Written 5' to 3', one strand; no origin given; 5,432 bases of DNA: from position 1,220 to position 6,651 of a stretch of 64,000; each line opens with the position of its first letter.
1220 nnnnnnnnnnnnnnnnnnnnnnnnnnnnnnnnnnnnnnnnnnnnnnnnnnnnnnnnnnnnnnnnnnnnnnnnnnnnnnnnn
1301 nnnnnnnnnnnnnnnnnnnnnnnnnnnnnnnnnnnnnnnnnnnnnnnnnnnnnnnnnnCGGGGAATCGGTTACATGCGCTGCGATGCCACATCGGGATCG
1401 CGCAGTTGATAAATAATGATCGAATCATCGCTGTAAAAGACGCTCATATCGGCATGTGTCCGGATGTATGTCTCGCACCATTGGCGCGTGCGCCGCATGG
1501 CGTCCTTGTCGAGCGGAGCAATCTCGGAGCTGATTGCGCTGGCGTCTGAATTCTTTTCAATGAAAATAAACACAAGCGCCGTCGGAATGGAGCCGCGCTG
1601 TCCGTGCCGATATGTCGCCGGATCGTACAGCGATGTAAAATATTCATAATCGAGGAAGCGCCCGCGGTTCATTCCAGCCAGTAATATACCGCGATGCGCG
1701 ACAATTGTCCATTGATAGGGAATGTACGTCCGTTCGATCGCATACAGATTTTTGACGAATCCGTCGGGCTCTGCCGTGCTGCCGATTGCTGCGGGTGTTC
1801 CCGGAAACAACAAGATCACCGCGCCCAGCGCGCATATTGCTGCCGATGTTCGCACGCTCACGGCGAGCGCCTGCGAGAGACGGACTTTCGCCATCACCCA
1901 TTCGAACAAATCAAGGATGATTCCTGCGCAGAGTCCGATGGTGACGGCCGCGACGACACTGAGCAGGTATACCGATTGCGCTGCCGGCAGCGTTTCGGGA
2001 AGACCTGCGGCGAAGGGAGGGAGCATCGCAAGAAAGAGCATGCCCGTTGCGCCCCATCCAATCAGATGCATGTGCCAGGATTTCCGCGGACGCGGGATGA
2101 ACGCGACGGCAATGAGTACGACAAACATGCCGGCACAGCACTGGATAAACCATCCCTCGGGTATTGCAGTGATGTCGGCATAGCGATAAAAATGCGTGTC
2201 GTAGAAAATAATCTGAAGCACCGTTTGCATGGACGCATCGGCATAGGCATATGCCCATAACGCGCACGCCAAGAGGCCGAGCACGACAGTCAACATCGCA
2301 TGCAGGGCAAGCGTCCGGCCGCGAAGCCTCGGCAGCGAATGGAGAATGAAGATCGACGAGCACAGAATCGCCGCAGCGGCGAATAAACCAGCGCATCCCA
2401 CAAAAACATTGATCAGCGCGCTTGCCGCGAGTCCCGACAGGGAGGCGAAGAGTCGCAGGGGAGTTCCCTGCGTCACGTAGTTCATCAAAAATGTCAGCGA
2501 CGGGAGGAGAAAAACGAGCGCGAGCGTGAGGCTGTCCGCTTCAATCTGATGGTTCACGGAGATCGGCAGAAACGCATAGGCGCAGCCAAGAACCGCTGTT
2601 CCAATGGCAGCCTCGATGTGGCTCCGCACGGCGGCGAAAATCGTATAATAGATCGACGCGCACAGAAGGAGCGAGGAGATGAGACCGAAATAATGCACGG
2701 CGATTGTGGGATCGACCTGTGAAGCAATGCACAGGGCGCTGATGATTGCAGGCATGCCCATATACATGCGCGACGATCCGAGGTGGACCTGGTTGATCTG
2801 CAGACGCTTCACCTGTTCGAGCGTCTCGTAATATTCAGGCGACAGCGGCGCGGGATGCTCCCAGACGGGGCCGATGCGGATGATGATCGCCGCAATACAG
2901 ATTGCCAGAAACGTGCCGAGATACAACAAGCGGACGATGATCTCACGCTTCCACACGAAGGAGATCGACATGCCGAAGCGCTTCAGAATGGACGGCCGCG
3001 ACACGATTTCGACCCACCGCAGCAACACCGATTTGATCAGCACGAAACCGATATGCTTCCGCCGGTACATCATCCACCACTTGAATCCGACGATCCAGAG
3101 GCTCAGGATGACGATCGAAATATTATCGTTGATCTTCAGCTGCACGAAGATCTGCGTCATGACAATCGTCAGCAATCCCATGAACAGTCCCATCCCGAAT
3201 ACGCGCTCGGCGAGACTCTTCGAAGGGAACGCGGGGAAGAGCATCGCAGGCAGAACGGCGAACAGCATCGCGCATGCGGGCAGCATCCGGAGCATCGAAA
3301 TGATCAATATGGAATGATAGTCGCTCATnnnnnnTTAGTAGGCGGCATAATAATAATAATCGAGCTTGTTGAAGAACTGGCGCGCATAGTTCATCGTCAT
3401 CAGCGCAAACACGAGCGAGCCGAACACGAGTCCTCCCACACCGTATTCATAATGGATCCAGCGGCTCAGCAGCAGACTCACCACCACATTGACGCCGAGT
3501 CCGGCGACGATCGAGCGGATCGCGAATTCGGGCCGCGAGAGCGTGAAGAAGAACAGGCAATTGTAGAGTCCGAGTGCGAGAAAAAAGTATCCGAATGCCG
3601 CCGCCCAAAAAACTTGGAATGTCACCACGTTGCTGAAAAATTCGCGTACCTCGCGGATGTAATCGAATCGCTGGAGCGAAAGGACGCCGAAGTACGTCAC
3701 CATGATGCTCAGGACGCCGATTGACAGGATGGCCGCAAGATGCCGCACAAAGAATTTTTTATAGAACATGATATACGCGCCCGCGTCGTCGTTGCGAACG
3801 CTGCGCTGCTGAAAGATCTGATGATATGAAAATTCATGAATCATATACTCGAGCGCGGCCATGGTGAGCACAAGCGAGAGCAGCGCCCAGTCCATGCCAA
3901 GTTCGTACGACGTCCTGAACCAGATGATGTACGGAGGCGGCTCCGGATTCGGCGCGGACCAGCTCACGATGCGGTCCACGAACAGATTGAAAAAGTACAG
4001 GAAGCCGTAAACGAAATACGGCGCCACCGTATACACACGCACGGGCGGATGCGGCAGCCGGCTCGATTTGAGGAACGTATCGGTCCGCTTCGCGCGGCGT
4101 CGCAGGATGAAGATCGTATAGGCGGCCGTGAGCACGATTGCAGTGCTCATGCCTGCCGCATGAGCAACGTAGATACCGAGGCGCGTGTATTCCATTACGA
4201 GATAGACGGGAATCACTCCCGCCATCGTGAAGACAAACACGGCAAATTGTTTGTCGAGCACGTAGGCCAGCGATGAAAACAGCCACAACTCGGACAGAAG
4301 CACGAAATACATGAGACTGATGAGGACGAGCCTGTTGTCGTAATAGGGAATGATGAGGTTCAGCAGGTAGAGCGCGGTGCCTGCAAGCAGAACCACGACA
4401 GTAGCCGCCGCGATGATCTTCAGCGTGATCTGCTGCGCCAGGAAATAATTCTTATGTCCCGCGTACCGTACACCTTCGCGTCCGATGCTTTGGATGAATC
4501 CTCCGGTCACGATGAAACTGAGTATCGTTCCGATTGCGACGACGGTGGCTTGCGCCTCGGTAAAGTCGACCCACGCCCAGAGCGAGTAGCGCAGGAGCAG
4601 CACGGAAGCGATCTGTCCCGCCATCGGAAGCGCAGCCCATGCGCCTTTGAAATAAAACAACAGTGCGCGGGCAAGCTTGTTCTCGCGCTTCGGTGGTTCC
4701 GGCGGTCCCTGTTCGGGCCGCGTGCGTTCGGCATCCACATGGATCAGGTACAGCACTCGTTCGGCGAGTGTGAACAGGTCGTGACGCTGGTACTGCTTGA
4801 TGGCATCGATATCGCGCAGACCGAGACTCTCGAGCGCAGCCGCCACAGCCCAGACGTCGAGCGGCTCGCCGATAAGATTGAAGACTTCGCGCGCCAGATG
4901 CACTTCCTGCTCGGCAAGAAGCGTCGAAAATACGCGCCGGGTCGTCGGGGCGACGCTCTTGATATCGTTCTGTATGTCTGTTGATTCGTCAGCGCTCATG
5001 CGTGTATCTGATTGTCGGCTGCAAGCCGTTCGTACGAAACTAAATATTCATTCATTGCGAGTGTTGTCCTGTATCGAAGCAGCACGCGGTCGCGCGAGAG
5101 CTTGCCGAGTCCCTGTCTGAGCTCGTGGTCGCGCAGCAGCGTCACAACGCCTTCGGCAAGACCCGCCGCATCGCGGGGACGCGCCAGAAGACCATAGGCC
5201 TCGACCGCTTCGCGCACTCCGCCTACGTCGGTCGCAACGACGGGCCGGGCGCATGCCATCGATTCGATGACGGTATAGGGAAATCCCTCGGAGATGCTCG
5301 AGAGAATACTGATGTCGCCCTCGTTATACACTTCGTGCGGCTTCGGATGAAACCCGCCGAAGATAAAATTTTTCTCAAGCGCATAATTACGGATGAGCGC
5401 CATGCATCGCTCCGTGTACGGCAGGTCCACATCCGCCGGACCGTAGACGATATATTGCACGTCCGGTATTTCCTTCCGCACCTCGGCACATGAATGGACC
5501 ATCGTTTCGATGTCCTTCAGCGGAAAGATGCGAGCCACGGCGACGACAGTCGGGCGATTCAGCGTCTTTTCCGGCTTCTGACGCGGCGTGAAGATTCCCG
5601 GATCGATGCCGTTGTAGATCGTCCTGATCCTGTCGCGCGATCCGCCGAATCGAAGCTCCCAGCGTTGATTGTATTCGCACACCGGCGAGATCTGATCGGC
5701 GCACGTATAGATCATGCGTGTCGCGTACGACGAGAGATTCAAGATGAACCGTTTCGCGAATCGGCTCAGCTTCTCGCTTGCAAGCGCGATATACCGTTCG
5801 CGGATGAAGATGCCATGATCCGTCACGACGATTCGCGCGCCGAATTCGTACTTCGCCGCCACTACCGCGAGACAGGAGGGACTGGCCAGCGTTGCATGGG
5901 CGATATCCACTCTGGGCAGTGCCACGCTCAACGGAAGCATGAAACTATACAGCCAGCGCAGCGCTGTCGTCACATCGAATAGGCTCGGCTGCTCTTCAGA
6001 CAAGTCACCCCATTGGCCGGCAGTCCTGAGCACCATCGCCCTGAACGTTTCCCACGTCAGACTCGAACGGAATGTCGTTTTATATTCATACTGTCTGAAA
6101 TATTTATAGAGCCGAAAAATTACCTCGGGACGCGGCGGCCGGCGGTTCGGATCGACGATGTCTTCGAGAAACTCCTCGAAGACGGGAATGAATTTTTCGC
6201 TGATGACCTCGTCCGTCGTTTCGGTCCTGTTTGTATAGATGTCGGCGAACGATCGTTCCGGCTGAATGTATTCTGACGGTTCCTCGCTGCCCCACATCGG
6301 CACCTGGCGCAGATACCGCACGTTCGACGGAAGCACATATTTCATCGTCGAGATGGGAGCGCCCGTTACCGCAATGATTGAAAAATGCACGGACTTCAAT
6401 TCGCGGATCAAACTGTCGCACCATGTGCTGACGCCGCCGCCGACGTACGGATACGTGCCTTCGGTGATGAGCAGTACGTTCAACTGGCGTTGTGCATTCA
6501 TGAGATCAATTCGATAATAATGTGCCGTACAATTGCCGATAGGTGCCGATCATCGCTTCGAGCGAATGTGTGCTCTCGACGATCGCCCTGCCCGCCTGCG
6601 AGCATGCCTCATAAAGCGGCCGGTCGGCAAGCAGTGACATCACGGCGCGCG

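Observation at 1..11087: Pel-like exopolysaccharide locus with two PelF paralogues and a GH114 lipoprotein, wired to a partner-switching triad instead of PelD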

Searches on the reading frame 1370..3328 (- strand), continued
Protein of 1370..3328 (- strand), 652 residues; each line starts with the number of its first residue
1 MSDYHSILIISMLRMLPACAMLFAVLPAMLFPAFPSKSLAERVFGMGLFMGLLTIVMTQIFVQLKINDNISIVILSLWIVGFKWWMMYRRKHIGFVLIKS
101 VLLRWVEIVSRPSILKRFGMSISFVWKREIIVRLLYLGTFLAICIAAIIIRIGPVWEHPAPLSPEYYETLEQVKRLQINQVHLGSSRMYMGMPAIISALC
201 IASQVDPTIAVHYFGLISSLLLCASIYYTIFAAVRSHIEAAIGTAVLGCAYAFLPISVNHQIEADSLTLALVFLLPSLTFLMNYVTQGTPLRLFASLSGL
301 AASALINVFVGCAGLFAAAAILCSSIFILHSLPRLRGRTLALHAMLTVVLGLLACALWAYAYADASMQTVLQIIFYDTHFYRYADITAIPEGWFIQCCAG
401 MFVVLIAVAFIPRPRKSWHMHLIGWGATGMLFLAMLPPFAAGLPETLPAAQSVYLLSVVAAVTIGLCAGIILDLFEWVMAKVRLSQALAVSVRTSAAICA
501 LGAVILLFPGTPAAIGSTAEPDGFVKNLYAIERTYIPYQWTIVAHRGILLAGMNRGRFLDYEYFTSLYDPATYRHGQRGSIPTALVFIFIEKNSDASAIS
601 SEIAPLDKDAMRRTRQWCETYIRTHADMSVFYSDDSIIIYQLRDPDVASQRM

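Call 92: find_encoding_contigs(protein=P0135, flank=10000, max_places=1)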
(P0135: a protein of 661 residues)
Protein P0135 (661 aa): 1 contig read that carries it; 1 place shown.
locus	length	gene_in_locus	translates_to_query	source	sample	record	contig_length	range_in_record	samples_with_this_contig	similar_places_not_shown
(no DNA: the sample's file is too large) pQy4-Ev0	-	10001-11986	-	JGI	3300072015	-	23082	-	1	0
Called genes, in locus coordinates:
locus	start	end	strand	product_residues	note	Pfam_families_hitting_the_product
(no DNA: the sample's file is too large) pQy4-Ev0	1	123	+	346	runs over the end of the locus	PF03590:AsnA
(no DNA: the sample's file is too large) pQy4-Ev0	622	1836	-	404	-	PF00691:OmpA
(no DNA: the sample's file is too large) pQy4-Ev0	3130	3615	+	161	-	PF13581:HATPase_c_2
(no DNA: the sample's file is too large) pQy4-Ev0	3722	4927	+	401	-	PF11997:DUF3492, PF13439:Glyco_transf_4, PF13579:Glyco_trans_4_4 (faint), PF11997:DUF3492, PF20706:GT4-conflict (weak), PF00534:Glycos_transf_1, PF13692:Glyco_trans_1_4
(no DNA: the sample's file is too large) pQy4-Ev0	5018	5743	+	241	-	PF12796:Ank_2, PF13606:Ank_3 (faint), PF00023:Ank (weak), PF12796:Ank_2, PF13637:Ank_4, PF13857:Ank_5, PF12796:Ank_2 (weak)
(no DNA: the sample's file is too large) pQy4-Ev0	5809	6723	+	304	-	PF01073:3Beta_HSD, PF01370:Epimerase, PF02719:Polysacc_synt_2, PF04321:RmlD_sub_bind, PF05368:NmrA, PF13460:NAD_binding_10, PF16363:GDP_Man_Dehyd, PF07993:NAD_binding_4 (weak)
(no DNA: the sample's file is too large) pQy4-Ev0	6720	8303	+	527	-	PF11997:DUF3492, PF13439:Glyco_transf_4, PF00534:Glycos_transf_1, PF13692:Glyco_trans_1_4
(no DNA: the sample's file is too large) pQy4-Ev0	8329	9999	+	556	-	-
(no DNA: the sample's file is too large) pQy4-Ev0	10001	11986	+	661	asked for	-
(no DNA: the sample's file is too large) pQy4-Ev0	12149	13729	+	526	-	PF07228:SpoIIE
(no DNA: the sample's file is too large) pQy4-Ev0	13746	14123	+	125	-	PF00072:Response_reg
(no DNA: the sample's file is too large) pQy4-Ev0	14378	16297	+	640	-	?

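Call 93: find_encoding_contigs(protein=P0165, flank=10000, max_places=1)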
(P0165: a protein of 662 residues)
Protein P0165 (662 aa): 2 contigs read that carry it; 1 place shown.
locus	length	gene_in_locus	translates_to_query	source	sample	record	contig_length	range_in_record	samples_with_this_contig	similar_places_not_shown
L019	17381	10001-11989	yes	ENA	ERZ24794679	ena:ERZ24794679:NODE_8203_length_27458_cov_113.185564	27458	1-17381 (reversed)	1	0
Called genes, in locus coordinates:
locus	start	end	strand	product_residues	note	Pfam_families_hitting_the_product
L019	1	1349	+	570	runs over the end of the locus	PF01590:GAF, PF13185:GAF_2, PF13492:GAF_3 (weak), PF01590:GAF (weak), PF13185:GAF_2 (weak), PF07228:SpoIIE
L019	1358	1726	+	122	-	PF00072:Response_reg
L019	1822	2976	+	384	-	PF01590:GAF, PF13185:GAF_2, PF13492:GAF_3, PF00989:PAS, PF08448:PAS_4, PF13426:PAS_9, PF00512:HisKA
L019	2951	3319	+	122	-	PF00072:Response_reg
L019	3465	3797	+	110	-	PF01740:STAS, PF13466:STAS_2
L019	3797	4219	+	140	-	PF13581:HATPase_c_2, PF02518:HATPase_c (weak)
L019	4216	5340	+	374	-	PF11997:DUF3492, PF13439:Glyco_transf_4, PF13579:Glyco_trans_4_4, PF11997:DUF3492, PF20706:GT4-conflict, PF00534:Glycos_transf_1, PF13692:Glyco_trans_1_4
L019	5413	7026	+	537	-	PF13439:Glyco_transf_4, PF13477:Glyco_trans_4_2 (faint), PF13579:Glyco_trans_4_4, PF00534:Glycos_transf_1, PF13692:Glyco_trans_1_4 (weak), PF00534:Glycos_transf_1, PF13692:Glyco_trans_1_4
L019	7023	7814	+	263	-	PF00483:NTP_transferase, PF01128:IspD, PF12804:NTP_transf_3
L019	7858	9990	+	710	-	PF09960:DUF2194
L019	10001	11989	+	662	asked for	-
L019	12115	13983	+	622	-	PF01590:GAF (weak), PF13185:GAF_2, PF13492:GAF_3 (weak), PF01966:HD, PF13487:HD_5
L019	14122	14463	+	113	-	PF01740:STAS, PF13466:STAS_2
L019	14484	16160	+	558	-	PF11997:DUF3492, PF13524:Glyco_trans_1_2 (faint), PF13692:Glyco_trans_1_4, PF00534:Glycos_transf_1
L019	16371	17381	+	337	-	?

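Call 94: find_encoding_contigs(protein=P0177, flank=10000, max_places=1)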
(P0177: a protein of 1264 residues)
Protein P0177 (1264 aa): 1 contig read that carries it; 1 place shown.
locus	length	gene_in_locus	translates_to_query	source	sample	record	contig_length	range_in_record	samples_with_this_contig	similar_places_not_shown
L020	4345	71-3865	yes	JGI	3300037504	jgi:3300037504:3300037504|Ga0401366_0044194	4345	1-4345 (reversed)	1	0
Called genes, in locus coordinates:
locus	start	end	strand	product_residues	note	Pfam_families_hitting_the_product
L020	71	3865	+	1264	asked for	PF25917:BSH_RND (faint), PF25973:BSH_CzcB (faint), PF25975:CzcB_C (faint)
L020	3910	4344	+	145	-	?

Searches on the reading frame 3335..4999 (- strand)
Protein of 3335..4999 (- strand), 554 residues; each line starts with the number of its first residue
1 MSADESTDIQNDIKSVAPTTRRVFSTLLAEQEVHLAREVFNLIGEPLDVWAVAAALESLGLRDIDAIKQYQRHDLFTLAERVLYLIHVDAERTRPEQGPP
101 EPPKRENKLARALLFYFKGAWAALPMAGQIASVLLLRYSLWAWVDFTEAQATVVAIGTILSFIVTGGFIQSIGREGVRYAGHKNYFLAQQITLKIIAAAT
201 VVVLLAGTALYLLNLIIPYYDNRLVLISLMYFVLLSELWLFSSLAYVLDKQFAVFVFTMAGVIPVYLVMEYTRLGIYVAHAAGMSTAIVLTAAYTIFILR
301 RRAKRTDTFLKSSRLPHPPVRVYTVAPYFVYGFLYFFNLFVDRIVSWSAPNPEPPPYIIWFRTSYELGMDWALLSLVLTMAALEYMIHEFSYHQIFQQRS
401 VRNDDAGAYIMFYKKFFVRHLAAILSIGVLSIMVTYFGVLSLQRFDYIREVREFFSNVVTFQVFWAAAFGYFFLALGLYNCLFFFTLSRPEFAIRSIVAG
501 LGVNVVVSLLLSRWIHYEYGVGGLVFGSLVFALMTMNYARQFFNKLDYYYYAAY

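Call 6: search_protein_families(library=pfam, max_evalue=0.01, proteins=[window:3335-4999:-])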
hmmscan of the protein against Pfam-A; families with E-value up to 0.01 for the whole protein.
window:3335-4999:- (554 aa): 1 family
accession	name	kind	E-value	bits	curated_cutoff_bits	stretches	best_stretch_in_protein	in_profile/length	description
PF16933.10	PelG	-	1.9e-11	44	29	1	151-551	63-452/452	Putative exopolysaccharide Exporter (EPS-E)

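Call 8: search_protein_families(library=ncbifam, max_evalue=0.01, proteins=[window:3335-4999:-])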
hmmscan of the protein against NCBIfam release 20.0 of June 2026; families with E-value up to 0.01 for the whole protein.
window:3335-4999:- (554 aa): 0 families

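Call 47: search_solved_structures(query=window:3335-4999:-, max_evalue=1)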
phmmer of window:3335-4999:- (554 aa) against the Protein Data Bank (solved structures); distinct sequences matched with E-value up to 1: 2.
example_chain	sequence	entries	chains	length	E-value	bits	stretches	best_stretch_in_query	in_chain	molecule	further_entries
7rh6_Q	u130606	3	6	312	0.62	12.2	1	301-368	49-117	Cytochrome aa3 subunit 2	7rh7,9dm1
6adq_E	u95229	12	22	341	0.73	11.9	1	301-368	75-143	Cytochrome c oxidase subunit 2 | Cytochrome aa3 subunit 2 | cytochrome-c oxidase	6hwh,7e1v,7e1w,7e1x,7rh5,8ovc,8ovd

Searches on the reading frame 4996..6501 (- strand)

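Call 6: search_protein_families(library=pfam, max_evalue=0.01, proteins=[window:4996-6501:-])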
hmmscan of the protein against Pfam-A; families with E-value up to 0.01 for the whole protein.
window:4996-6501:- (501 aa): 7 families
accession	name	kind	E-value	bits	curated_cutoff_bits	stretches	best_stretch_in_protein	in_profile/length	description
PF11997.14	DUF3492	-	1.5e-46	159.8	23.3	1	8-288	2-266/268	Domain of unknown function (DUF3492)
PF00534.26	Glycos_transf_1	-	2.3e-29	102.6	26.4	1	307-470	6-170/172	Glycosyl transferases group 1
PF13692.12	Glyco_trans_1_4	-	2e-26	93.4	27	1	316-458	1-142/142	Glycosyl transferases group 1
PF13439.12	Glyco_transf_4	-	3.5e-13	50.3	28.5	1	181-301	54-168/170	Glycosyltransferase Family 4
PF13579.12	Glyco_trans_4_4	-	9.6e-07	29.7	29.7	1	178-298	57-158/158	Glycosyl transferase 4-like domain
PF20706.3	GT4-conflict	-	0.00058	19.4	26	1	299-435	177-322/385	Family 4 Glycosyltransferase in conflict systems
PF13524.12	Glyco_trans_1_2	-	0.0031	17.9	25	1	346-479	13-135/144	Glycosyl transferase-like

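Call 8: search_protein_families(library=ncbifam, max_evalue=0.01, proteins=[window:4996-6501:-])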
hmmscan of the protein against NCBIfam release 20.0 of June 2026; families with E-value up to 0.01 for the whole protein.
window:4996-6501:- (501 aa): 33 families (the best 25 are shown)
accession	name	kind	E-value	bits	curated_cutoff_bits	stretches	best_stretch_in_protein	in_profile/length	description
NF038011.1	PelF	equivalog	5.7e-49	167.4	100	1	9-458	2-444/489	GT4 family glycosyltransferase PelF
TIGR03088.1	stp2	hypoth_equivalog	4e-25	88.6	409.05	1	288-492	158-372/374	TIGR03088 family PEP-CTERM/XrtA system glycosyltransferase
TIGR03999.1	thiol_BshA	equivalog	3.6e-22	78.8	273.7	1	266-494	143-374/375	N-acetyl-alpha-D-glucosaminyl L-malate synthase BshA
NF041876.1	EPS_EpsE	equivalog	1.1e-18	67.7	400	1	290-480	186-383/389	exopolysaccharide biosynthesis GT4 family glycosyltransferase EpsE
NF038229.1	Glyco4_Geo_Pelo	equivalog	1.2e-18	67.2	400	1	287-492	130-335/338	GPMC system family 4 glycosyltransferase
TIGR03449.1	mycothiol_MshA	equivalog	2.1e-15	56.6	462.5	1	284-468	182-379/406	D-inositol-3-phosphate glycosyltransferase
NF047880.1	glyco_SdgA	exception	2.5e-15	56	800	1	312-465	311-463/488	serine-aspartate repeat adhesin O-glycosyltransferase SdgA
NF050063.1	ProtGlycPglJ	equivalog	1.3e-14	54.2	500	1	198-474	86-348/363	N-acetylgalactosamine-N,N'-diacetylbacillosaminyl-diphospho-undecaprenol 4-alpha-N-acetylgalactosaminyltransferase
TIGR02149.1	glgA_Coryne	subfamily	1.5e-13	50.7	302.4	1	172-474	59-371/391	glycogen synthase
NF038255.1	exopoly_VpsD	equivalog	2.8e-12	46.2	300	1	290-434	177-322/381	VpsD family glycosyltransferase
NF041139.1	TreT_Thcocales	equivalog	1.4e-11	43.8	775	1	315-488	228-407/412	trehalose synthase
TIGR04005.1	wcaL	equivalog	2.5e-11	43.1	537.6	1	260-454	167-366/406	colanic acid biosynthesis glycosyltransferase WcaL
NF047881.1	glyco_SdgB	exception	3.6e-11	42.4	800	1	312-469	317-473/496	serine-aspartate repeat adhesin O-glycosyltransferase SdgB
TIGR04047.1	MSMEG_0565_glyc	hypoth_equivalog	4.6e-11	42.4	259.85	1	316-462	193-345/373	MSMEG_0565 family glycosyltransferase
TIGR04063.1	stp3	hypoth_equivalog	7.5e-11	41.5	442.05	1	262-493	152-395/397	TIGR04063 family PEP-CTERM/XrtA system glycosyltransferase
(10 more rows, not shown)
